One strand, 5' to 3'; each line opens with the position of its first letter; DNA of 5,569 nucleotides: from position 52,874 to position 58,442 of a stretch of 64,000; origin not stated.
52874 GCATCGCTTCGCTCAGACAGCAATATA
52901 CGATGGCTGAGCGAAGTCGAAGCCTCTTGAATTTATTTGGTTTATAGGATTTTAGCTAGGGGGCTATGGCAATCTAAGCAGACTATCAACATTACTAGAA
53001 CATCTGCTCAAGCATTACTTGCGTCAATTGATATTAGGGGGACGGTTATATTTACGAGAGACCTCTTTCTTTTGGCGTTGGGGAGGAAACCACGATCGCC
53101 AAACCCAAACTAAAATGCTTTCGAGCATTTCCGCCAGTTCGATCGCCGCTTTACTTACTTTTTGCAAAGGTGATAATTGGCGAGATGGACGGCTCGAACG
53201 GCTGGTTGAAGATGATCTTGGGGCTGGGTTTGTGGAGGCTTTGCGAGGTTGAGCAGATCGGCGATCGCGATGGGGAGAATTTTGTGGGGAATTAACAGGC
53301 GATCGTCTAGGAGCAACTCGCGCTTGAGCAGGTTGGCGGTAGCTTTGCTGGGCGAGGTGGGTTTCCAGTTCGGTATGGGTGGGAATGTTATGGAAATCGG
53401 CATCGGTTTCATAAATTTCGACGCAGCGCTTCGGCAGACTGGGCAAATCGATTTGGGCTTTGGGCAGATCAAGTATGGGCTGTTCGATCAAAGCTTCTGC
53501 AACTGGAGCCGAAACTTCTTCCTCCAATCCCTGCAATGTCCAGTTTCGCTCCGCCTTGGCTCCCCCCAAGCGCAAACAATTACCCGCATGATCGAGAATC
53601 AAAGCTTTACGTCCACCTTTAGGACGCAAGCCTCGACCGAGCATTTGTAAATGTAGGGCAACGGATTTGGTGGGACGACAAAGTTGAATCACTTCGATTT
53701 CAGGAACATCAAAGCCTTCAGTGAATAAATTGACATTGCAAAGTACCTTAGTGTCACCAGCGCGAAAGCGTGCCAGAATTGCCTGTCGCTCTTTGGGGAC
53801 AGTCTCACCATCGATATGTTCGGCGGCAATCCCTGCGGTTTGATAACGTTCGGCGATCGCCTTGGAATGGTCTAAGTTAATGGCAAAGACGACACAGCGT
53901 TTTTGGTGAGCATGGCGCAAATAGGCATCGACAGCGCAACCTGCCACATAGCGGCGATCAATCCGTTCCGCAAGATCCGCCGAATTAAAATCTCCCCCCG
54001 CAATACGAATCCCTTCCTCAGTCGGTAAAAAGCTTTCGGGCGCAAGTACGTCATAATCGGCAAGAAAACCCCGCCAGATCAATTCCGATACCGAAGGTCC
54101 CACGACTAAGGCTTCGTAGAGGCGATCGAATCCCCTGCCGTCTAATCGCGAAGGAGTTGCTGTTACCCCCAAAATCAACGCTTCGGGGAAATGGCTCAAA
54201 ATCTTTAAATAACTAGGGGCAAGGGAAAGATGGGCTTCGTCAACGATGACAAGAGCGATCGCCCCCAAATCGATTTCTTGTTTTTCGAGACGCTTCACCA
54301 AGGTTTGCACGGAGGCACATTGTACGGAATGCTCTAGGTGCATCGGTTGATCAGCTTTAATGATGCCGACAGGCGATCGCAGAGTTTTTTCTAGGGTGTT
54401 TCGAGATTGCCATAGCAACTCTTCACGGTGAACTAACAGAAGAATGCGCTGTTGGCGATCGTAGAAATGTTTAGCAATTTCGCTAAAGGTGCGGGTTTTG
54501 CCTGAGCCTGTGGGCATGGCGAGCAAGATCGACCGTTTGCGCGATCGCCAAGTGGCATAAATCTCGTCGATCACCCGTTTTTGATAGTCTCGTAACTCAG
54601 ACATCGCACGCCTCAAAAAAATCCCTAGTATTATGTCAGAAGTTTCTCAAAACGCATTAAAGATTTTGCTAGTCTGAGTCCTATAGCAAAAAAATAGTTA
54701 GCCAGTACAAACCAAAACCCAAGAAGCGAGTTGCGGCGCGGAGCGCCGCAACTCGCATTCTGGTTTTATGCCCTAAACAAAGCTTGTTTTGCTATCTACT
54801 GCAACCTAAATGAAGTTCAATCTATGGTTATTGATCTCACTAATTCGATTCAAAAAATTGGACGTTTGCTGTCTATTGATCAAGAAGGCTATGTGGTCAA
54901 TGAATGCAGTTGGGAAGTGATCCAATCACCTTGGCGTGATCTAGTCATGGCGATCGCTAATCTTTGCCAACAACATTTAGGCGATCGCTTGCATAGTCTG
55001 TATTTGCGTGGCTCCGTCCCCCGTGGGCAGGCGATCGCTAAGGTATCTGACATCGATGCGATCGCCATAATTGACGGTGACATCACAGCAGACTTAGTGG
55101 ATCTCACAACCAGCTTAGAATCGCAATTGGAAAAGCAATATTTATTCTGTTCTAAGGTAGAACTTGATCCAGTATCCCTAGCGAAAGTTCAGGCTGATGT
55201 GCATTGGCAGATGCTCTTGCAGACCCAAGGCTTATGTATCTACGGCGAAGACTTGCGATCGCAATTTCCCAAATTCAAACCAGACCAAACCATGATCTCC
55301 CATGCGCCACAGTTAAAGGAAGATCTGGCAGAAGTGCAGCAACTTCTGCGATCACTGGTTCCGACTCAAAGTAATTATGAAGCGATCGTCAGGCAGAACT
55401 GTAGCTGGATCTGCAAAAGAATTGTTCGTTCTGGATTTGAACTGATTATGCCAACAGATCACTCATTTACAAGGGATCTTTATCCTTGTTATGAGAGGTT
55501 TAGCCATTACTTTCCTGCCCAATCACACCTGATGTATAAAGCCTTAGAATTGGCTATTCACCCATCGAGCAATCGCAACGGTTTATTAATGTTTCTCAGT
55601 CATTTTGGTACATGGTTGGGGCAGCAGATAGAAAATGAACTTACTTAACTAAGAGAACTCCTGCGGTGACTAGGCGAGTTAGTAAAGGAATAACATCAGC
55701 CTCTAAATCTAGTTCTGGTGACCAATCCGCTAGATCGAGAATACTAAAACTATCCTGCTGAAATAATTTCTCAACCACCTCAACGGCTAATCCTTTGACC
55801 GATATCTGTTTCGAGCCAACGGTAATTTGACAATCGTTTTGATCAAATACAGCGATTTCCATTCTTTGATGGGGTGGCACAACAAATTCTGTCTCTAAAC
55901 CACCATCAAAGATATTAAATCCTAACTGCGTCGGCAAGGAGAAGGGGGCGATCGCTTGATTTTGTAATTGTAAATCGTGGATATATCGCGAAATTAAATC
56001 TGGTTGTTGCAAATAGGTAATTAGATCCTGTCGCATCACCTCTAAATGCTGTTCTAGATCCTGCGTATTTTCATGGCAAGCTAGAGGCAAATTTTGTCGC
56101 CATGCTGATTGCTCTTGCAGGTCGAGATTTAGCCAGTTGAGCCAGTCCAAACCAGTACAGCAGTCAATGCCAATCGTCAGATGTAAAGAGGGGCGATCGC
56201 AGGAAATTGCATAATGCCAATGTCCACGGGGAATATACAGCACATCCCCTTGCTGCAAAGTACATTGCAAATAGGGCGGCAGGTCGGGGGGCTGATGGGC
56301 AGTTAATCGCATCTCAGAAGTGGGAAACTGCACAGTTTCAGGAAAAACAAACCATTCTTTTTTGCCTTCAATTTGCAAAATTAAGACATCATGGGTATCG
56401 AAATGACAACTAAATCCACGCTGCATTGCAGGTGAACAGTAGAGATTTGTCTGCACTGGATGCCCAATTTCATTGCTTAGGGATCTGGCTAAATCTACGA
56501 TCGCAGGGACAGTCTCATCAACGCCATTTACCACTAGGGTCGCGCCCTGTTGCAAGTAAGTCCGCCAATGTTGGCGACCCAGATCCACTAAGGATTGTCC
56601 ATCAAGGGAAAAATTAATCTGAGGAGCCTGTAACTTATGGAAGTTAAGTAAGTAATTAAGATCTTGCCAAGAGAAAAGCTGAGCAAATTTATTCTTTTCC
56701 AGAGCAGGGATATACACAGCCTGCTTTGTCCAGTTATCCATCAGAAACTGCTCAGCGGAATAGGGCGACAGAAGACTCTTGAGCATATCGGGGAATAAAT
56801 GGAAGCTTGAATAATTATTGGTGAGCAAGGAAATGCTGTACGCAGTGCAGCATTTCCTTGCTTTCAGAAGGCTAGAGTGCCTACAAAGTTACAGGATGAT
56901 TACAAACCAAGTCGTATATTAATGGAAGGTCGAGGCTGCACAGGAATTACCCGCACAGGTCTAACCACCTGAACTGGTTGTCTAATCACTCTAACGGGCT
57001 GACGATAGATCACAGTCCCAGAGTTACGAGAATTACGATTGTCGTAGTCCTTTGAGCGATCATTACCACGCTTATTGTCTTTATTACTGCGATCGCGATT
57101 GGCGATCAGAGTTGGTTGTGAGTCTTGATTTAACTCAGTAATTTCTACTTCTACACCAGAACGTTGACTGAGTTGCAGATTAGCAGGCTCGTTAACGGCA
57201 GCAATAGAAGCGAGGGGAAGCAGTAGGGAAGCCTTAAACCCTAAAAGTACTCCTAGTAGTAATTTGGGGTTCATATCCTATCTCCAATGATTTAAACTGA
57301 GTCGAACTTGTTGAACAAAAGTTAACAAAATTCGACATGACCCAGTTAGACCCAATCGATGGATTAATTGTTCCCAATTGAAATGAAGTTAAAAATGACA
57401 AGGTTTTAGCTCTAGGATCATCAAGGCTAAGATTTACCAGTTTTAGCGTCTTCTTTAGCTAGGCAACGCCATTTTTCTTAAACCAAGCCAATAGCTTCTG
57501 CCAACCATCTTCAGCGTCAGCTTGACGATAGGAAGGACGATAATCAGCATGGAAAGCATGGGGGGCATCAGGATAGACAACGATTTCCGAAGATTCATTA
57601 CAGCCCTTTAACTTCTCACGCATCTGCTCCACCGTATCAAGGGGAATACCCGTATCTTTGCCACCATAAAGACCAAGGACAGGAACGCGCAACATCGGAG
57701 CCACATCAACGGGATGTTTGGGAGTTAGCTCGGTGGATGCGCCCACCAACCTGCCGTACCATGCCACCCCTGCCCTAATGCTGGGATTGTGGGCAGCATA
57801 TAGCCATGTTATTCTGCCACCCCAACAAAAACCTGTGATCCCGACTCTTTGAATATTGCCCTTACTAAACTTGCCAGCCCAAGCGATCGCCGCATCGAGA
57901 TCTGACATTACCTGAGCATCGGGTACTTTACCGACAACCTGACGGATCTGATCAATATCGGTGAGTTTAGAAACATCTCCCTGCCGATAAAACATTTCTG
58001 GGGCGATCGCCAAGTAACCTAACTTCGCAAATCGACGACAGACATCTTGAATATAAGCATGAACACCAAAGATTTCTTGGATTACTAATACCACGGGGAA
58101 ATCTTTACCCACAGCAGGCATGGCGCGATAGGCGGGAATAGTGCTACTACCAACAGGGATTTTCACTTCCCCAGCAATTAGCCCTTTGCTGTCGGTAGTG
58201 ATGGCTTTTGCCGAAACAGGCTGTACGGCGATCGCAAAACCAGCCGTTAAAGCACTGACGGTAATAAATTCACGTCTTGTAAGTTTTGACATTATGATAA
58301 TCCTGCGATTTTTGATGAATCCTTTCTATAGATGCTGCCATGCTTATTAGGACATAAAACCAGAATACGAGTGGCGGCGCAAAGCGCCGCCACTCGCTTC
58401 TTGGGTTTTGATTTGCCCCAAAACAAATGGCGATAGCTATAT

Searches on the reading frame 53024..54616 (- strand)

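Call 50: search_protein_families(library=pfam, proteins=[window:53024-54616:-], max_evalue=0.0001)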
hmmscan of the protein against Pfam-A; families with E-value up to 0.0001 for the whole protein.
window:53024-54616:- (530 aa): 4 families
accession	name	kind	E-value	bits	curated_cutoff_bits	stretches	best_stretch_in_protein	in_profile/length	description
PF04851.21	ResIII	-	4.4e-31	108.4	22.5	1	7-157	3-164/164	Type III restriction enzyme, res subunit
PF00271.37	Helicase_C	-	7.2e-15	55.6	23.5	1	231-332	8-109/110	Helicase conserved C-terminal domain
PF00270.35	DEAD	-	9.5e-13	48.6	26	1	10-156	2-161/167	DEAD/DEAH box helicase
PF18766.7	SWI2_SNF2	-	3.6e-08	33.8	26.7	1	31-157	22-157/221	SWI2/SNF2 ATPase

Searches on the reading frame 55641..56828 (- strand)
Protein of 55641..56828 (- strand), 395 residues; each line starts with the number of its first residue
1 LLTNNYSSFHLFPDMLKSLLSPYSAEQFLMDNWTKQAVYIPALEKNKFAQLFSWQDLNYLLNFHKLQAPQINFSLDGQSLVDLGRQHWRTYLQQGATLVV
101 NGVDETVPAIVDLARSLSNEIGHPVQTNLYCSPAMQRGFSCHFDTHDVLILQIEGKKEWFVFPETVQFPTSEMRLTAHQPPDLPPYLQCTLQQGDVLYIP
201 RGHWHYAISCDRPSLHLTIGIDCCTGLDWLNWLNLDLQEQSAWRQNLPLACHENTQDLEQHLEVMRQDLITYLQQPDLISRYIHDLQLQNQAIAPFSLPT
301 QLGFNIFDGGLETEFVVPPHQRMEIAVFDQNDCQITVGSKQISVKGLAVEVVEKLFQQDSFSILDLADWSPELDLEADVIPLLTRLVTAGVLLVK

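Call 50: search_protein_families(library=pfam, proteins=[window:55641-56828:-], max_evalue=0.0001)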
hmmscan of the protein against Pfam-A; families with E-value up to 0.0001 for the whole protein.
window:55641-56828:- (395 aa): 2 families
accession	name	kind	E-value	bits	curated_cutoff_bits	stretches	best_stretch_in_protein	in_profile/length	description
PF08007.18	JmjC_2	-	3.3e-24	85.3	22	1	123-222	22-120/127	JmjC domain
PF13621.12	Cupin_8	-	6.2e-10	39.8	27.4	1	114-209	123-234/252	Cupin-like domain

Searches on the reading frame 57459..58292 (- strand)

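Call 50: search_protein_families(library=pfam, proteins=[window:57459-58292:-], max_evalue=0.0001)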
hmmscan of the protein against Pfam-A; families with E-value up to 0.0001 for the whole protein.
window:57459-58292:- (277 aa): 2 families
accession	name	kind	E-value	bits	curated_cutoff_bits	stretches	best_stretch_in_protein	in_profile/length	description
PF01738.24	DLH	-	5.2e-57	193.4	21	1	53-273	2-215/217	Dienelactone hydrolase family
PF00561.26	Abhydrolase_1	-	7.6e-07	29.5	25.8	0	143-173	64-95/245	alpha/beta hydrolase fold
